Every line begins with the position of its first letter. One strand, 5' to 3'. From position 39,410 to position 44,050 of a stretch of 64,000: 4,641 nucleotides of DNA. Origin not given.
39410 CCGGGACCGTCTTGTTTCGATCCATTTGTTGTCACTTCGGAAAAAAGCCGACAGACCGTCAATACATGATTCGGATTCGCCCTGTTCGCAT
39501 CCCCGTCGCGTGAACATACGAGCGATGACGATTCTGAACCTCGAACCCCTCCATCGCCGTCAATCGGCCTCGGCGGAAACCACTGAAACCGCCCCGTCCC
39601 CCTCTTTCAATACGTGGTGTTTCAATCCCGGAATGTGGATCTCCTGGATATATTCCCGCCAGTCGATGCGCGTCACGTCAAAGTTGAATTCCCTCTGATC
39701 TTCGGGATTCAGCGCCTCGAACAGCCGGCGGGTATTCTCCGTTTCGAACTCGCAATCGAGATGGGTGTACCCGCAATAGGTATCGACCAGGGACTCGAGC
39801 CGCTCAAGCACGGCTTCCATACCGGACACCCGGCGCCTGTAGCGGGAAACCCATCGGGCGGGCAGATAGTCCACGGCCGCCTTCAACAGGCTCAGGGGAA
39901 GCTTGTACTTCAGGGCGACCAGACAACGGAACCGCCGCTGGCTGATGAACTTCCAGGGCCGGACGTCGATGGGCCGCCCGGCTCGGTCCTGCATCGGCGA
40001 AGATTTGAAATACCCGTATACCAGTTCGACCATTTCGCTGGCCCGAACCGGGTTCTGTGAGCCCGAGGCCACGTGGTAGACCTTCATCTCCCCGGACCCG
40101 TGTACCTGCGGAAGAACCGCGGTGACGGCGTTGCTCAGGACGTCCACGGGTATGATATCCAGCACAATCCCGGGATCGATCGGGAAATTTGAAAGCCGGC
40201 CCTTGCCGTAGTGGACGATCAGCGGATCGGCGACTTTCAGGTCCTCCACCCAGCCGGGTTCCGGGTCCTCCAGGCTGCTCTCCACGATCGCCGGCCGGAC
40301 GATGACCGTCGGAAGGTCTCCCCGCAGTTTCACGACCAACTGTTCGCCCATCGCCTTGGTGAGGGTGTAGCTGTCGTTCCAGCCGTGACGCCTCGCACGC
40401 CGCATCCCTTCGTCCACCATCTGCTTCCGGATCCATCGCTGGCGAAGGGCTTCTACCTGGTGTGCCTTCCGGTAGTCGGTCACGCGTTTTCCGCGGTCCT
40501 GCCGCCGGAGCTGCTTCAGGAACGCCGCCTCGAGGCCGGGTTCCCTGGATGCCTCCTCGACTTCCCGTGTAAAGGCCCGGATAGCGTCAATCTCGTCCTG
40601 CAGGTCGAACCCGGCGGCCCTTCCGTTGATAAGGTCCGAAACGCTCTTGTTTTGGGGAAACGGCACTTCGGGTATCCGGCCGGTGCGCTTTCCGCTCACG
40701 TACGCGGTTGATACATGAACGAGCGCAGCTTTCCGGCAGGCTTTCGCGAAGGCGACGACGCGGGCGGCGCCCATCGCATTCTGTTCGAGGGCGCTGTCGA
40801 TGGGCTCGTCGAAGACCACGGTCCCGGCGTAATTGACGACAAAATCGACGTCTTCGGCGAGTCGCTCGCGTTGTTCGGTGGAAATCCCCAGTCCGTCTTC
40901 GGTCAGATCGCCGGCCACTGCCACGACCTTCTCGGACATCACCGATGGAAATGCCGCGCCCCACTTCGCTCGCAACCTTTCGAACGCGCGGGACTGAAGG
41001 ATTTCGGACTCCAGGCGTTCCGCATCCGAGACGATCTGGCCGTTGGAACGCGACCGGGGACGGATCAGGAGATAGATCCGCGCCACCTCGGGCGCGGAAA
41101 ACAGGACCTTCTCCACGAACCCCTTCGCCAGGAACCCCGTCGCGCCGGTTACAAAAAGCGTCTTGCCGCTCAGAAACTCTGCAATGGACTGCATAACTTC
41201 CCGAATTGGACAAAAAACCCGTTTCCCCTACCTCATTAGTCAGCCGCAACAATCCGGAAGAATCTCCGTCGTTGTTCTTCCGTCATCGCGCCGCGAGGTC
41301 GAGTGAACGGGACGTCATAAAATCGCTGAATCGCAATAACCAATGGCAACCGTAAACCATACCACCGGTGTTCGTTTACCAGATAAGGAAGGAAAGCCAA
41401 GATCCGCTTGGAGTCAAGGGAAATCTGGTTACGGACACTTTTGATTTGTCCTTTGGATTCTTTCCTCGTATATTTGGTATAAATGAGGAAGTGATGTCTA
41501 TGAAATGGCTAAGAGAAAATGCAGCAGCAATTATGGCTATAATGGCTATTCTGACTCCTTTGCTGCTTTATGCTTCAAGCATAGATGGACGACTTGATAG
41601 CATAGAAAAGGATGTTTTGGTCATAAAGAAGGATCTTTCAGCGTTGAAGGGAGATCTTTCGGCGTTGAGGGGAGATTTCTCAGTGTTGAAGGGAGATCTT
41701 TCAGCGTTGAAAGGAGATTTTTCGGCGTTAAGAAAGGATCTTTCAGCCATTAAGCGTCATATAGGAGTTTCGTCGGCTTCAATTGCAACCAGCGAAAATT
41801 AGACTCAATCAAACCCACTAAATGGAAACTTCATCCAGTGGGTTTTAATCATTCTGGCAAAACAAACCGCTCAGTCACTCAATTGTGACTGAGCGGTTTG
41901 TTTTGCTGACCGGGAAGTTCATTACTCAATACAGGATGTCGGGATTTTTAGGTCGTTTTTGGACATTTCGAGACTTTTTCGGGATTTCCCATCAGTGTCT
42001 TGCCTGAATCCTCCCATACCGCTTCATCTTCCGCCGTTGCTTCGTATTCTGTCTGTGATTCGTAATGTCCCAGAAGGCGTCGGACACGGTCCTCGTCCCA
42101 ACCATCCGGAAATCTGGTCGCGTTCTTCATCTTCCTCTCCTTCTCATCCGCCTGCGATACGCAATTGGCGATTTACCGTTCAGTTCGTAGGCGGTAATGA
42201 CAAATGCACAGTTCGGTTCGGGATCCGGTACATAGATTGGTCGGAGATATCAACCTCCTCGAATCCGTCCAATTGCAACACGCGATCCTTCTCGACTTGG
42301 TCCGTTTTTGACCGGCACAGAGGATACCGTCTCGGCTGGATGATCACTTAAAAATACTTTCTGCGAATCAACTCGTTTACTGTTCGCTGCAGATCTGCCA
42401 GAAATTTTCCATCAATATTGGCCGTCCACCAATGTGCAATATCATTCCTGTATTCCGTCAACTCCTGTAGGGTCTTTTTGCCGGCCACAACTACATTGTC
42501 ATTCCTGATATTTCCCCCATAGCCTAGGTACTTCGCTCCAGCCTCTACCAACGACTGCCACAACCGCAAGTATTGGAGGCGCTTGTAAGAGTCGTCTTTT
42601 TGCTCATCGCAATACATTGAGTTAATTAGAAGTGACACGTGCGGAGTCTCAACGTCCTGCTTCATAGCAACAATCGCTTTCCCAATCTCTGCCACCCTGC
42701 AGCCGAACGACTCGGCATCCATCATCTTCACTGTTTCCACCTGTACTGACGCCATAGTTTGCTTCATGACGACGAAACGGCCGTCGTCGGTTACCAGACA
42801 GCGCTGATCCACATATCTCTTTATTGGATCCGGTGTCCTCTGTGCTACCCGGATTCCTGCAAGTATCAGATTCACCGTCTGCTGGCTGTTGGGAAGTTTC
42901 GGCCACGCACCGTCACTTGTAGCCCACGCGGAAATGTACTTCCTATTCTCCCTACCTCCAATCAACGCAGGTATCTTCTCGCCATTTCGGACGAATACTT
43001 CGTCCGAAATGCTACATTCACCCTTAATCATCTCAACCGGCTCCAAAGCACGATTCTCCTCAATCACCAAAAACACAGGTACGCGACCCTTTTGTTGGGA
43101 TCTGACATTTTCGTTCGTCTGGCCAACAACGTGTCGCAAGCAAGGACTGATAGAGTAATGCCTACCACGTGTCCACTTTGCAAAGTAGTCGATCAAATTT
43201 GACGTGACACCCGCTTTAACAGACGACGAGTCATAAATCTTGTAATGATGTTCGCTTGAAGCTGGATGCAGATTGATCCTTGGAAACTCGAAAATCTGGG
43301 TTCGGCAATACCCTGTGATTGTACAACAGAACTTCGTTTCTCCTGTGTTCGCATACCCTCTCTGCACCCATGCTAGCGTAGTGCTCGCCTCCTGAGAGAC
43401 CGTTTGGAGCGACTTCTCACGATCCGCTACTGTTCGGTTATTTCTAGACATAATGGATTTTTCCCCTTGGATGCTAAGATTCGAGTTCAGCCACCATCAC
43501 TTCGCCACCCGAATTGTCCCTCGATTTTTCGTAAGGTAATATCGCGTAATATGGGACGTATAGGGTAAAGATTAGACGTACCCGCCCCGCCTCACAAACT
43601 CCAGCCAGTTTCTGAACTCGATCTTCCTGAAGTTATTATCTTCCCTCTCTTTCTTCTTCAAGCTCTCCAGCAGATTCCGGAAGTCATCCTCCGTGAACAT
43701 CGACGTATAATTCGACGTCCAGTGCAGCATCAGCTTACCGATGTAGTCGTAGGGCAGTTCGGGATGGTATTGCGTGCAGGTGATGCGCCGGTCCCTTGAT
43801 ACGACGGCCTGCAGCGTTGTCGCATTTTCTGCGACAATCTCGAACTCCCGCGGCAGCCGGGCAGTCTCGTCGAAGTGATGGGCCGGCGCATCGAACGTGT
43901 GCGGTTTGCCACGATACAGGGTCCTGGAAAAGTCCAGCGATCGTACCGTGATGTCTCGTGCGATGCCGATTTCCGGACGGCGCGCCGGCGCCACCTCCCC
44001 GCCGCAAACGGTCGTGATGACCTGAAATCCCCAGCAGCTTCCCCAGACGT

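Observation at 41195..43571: Low-GC island encoding a HEPN-motif protein with an unrecognised N-terminal domain: candidate novel defence or addiction module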

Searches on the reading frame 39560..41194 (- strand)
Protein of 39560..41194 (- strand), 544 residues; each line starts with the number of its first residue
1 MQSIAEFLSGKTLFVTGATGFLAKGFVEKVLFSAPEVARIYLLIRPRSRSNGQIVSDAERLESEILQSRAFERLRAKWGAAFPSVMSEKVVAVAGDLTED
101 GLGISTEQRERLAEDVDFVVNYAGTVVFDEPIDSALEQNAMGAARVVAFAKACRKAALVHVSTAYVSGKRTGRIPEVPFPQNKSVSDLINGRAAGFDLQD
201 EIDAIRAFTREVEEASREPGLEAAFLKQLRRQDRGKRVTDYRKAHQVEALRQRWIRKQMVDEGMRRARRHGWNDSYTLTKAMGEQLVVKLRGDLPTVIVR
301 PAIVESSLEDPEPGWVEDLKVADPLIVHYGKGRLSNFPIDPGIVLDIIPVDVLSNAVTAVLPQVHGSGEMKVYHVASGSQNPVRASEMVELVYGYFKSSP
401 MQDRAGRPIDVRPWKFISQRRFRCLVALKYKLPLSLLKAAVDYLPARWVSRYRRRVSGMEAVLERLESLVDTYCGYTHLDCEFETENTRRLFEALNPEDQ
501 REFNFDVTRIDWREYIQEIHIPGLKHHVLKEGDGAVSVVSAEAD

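Call 4: search_protein_families(library=pfam, proteins=[window:39560-41194:-], max_evalue=1)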
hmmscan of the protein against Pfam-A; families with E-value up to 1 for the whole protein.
window:39560-41194:- (544 aa): 5 families
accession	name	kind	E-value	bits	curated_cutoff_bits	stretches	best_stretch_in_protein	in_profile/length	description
PF07993.18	NAD_binding_4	-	3.4e-64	216.9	20.1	1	15-357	1-258/258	Male sterility protein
PF03015.24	Sterile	-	1.6e-16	60.6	35.4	1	452-531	15-93/93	Male sterility protein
PF01370.27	Epimerase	-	6.8e-08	32.7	20.9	1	14-175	2-126/240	NAD dependent epimerase/dehydratase family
PF01073.25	3Beta_HSD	-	0.0027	17.2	22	1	261-304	133-181/280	3-beta hydroxysteroid dehydrogenase/isomerase family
PF04321.23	RmlD_sub_bind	-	0.0096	15.5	27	1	116-166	52-104/287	RmlD substrate binding domain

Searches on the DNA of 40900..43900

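Call 79: search_rna_families(source=window, start=40900, end=43900, threshold=evalue, max_evalue=1)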
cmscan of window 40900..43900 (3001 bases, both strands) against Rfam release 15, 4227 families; matches with E-value up to 1: 3.
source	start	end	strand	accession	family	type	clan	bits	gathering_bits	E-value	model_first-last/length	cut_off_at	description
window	41855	41908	-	RF04120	MIR5998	Gene; miRNA;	-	25.5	180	0.013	1-173/173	no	MIR5998 microRNA precursor family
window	41794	41909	-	RF02667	PsiU2-38.40.42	Gene; snRNA; snoRNA; scaRNA;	-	24.2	88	0.24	1-136/136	no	Drosophila small cajal body-specific RNA PsiU2-38.40.4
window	41634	41715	+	RF00937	mir-653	Gene; miRNA;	-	23.8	77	0.12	1-78/78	no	mir-653 microRNA precursor family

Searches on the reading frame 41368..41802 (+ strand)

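Call 4: search_protein_families(library=pfam, proteins=[window:41368-41802:+], max_evalue=1)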
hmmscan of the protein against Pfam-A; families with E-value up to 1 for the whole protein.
window:41368-41802:+ (144 aa): 3 families
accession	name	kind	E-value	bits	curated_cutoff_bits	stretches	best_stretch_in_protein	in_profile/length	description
PF10805.13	DUF2730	-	0.00091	19.7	24.9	1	53-131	8-92/102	Protein of unknown function (DUF2730)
PF22450.1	CagL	-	0.077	13.4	27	1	79-105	24-50/139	T4SS protein CagL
PF05701.16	WEMBL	-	0.16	11.1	35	1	77-141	289-353/562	Weak chloroplast movement under blue light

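Call 5: search_protein_families(library=padloc, proteins=[window:41368-41802:+], max_evalue=1)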
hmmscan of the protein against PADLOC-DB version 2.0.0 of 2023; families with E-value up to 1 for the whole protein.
window:41368-41802:+ (144 aa): 1 family
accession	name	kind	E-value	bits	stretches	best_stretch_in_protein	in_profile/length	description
PDLC00706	Effector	-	0.0073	14.1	1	41-82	54-95/172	2TM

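Call 7: search_protein_families(library=ncbifam, proteins=[window:41368-41802:+], max_evalue=1)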
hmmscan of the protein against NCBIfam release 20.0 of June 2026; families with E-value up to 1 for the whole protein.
window:41368-41802:+ (144 aa): 4 families
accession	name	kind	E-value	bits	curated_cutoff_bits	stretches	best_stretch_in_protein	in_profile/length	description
NF011925.1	PRK15396.1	subfamily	0.0098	16.1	108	1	60-110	11-61/78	major outer membrane lipoprotein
NF040788.1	S-lay_SlaB_Mtsph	equivalog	0.01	14.8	700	1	53-134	308-389/416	S-layer protein SlaB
NF002375.0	PRK01371.1-2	equivalog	0.037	14.3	137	0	76-99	77-100/137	sec-independent translocase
TIGR04211.1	SH3_and_anchor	equivalog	0.077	12.6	65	1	71-130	63-122/198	TIGR04211 family SH3 domain-containing protein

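Call 8: search_protein_families(library=phrogs, proteins=[window:41368-41802:+], max_evalue=1)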
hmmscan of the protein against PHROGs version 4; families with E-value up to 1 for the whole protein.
window:41368-41802:+ (144 aa): 18 families
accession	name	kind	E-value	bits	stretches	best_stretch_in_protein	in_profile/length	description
phrog_19577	-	head and packaging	3e-07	30.9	1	73-133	106-166/378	minor head protein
phrog_3556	-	unknown function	0.001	19.2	1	74-112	174-212/276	-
phrog_1219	-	tail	0.0029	18.3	1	71-111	100-140/233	tail needle protein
phrog_736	-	unknown function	0.024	15.7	1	45-127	6-91/112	-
phrog_33443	-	unknown function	0.031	15.5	1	91-130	15-54/68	-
phrog_29340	-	unknown function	0.034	15.4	0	49-104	59-107/140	-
phrog_3961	-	unknown function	0.036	15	1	71-130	35-104/112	-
phrog_33933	-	unknown function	0.051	14.3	0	88-108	12-32/48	-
phrog_739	-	lysis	0.052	14.8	1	53-127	9-80/122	Rz-like spanin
phrog_5820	-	unknown function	0.053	14.2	1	88-133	102-147/200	-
phrog_5345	-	unknown function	0.054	15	1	71-127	33-93/104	-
phrog_25947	-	other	0.12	13.7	1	61-90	3-32/79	hol-like chemotaxis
phrog_3394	-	unknown function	0.12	10.5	1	71-134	29-92/1862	-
phrog_5553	-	unknown function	0.26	12.5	1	71-127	46-102/114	-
phrog_6136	-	unknown function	0.28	12.1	0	71-89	59-77/120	-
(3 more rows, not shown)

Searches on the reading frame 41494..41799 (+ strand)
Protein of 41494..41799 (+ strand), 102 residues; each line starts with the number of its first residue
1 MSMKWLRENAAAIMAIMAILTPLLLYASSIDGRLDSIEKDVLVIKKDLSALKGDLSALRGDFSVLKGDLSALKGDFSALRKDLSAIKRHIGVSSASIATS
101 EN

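Call 58: search_protein_families(library=pfam, proteins=[window:41494-41799:+], max_evalue=10)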
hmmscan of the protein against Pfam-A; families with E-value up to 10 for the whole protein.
seq(102 aa): 8 families
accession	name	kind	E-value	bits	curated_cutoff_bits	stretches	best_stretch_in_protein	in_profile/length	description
PF10805.13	DUF2730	-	0.00023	21.6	24.9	1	10-89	7-92/102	Protein of unknown function (DUF2730)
PF22450.1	CagL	-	0.031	14.7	27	1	37-63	24-50/139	T4SS protein CagL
PF05701.16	WEMBL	-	0.062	12.5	35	1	35-99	289-353/562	Weak chloroplast movement under blue light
PF23991.1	DUF7310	-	0.15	13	40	1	31-91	2-61/83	Coiled-coil region of unknown function (DUF7310)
PF07798.16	CCDC90-like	-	0.15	12.4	33.5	1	35-84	46-96/175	Coiled-coil domain-containing protein 90-like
PF16331.10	TolA_bind_tri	-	0.16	12.5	30.1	1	45-74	24-53/76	TolA binding protein trimerisation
PF05377.16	FlaC_arch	-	0.22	12.4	27.8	0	33-59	1-27/55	Flagella accessory protein C (FlaC)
PF15447.11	NTS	-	0.89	10.5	25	0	48-56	25-33/36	N-terminal segments of PfEMP1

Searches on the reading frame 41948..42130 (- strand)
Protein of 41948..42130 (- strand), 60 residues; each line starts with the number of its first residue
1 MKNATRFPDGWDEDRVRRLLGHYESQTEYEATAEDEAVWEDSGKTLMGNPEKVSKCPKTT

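Call 4: search_protein_families(library=pfam, proteins=[window:41948-42130:-], max_evalue=1)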
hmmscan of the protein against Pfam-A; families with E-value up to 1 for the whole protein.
window:41948-42130:- (60 aa): 0 families

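Call 5: search_protein_families(library=padloc, proteins=[window:41948-42130:-], max_evalue=1)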
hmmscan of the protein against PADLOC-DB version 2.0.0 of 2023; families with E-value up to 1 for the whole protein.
window:41948-42130:- (60 aa): 0 families

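Call 7: search_protein_families(library=ncbifam, proteins=[window:41948-42130:-], max_evalue=1)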
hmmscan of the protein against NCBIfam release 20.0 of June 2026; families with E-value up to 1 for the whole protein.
window:41948-42130:- (60 aa): 0 families

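Call 8: search_protein_families(library=phrogs, proteins=[window:41948-42130:-], max_evalue=1)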
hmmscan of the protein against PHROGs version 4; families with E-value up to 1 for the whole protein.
window:41948-42130:- (60 aa): 1 family
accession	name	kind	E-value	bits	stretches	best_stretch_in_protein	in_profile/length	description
phrog_28889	-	unknown function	0.07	14.1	1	27-47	21-41/64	-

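Call 58: search_protein_families(library=pfam, proteins=[window:41951-42130:-], max_evalue=10)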
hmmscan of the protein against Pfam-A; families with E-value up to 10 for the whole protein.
seq(60 aa): 0 families
